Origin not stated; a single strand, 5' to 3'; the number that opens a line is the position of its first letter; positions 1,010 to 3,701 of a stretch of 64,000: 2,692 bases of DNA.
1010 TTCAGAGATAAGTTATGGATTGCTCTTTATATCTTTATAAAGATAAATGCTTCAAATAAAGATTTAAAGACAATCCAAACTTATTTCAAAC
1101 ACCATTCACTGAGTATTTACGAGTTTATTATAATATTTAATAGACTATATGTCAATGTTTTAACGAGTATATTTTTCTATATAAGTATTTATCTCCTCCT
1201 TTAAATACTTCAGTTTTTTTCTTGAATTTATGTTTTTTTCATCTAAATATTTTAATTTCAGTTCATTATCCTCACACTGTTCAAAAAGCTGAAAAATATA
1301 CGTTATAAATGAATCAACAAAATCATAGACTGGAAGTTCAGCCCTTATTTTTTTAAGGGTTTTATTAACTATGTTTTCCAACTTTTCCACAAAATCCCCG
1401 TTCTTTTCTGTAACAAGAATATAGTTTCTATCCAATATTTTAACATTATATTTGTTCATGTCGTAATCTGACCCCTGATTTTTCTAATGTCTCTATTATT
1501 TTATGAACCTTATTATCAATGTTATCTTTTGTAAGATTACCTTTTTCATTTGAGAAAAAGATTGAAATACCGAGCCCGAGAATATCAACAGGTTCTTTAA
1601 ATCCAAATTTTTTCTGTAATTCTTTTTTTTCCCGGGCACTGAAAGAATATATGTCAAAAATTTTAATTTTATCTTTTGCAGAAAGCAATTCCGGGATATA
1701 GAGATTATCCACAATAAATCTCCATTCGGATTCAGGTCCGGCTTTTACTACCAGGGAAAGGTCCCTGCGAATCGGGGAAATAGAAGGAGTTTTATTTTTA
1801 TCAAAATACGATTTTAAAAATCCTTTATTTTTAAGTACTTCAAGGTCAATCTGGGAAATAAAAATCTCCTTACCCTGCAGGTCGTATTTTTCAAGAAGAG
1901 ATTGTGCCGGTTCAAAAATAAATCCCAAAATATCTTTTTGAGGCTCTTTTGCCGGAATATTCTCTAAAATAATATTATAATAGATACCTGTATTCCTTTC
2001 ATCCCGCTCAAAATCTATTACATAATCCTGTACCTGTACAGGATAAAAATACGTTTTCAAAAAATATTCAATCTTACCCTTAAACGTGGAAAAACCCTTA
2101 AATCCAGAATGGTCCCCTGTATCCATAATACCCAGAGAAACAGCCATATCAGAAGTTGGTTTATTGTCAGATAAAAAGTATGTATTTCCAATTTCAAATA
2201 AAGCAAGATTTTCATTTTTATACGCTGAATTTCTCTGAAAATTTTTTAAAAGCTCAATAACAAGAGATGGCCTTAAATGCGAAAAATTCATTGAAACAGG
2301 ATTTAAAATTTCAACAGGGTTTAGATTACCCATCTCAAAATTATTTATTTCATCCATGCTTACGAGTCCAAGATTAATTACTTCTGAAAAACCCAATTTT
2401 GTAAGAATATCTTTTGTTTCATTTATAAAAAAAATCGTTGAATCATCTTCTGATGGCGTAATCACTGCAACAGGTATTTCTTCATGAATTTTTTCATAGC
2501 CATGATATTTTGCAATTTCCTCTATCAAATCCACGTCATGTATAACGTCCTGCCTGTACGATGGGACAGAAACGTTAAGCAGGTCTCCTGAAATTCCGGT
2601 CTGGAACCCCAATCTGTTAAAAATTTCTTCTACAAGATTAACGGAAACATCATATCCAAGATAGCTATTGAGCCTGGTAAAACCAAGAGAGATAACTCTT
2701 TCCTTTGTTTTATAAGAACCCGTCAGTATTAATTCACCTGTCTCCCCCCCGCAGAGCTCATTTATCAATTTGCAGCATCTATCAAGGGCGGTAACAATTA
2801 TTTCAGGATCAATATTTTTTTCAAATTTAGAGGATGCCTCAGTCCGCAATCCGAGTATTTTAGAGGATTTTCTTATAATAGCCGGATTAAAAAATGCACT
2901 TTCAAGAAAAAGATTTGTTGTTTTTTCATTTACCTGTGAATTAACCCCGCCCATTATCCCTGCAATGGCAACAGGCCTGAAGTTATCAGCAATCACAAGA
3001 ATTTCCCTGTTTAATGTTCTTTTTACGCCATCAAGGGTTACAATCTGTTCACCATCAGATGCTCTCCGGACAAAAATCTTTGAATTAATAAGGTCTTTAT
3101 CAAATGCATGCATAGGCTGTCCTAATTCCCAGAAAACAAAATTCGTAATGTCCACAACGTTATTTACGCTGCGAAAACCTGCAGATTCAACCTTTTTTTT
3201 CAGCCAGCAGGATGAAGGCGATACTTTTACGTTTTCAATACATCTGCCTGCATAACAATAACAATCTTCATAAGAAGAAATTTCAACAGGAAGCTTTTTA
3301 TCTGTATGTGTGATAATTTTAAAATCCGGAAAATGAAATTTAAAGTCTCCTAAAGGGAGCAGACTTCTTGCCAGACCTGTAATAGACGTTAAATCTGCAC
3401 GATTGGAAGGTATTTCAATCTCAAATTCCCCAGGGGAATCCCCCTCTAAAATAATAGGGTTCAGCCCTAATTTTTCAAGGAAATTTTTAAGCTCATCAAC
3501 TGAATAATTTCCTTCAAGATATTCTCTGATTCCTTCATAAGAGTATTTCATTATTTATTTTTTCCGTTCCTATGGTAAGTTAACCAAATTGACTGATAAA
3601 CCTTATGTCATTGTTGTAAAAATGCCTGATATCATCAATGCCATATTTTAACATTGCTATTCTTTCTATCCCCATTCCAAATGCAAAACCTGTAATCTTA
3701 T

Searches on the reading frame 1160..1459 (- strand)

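Call 61: search_protein_families(library=pfam, proteins=[window:1160-1459:-], max_evalue=0.001)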
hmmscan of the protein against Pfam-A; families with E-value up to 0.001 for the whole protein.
window:1160-1459:- (99 aa): 1 family
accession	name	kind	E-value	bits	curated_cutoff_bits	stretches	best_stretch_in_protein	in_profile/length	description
PF05164.18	ZapA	-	4.3e-05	24.2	23.8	1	5-90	2-88/88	Cell division protein ZapA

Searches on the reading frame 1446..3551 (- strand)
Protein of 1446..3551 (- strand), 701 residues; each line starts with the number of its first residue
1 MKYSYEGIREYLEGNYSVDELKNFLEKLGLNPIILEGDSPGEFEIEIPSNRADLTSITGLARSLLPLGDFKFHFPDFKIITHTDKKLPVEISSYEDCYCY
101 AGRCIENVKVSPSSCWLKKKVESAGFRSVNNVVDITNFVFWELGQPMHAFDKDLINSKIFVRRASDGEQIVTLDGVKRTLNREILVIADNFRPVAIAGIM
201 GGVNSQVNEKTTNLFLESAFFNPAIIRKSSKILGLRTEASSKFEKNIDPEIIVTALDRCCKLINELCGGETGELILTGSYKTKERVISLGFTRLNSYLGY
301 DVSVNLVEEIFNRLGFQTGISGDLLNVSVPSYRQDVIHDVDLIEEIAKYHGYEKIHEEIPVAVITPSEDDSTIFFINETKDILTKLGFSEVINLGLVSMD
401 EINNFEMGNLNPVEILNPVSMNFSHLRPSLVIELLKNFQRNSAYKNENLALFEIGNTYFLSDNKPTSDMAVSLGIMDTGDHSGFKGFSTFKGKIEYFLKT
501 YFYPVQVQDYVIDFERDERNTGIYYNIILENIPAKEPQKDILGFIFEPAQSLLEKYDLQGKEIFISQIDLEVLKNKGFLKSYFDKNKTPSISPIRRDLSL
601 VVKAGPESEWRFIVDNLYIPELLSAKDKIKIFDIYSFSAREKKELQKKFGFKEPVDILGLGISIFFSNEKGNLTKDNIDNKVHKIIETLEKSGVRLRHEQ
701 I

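Call 9: search_protein_families(library=ncbifam, proteins=[window:1446-3551:-])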
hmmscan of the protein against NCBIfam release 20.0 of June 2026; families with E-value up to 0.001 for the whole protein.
window:1446-3551:- (701 aa): 3 families
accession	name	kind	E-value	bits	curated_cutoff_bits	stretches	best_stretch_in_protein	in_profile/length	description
TIGR00472.1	pheT_bact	equivalog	3.1e-137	459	402.65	1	39-697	158-798/798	phenylalanine--tRNA ligase subunit beta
NF001882.0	PRK00629.5-4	equivalog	3.4e-42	144.7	527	1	43-455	163-558/725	phenylalanine--tRNA ligase subunit beta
TIGR00471.1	pheT_arch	equivalog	1.4e-31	109.6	282.65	1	283-468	276-460/551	phenylalanine--tRNA ligase subunit beta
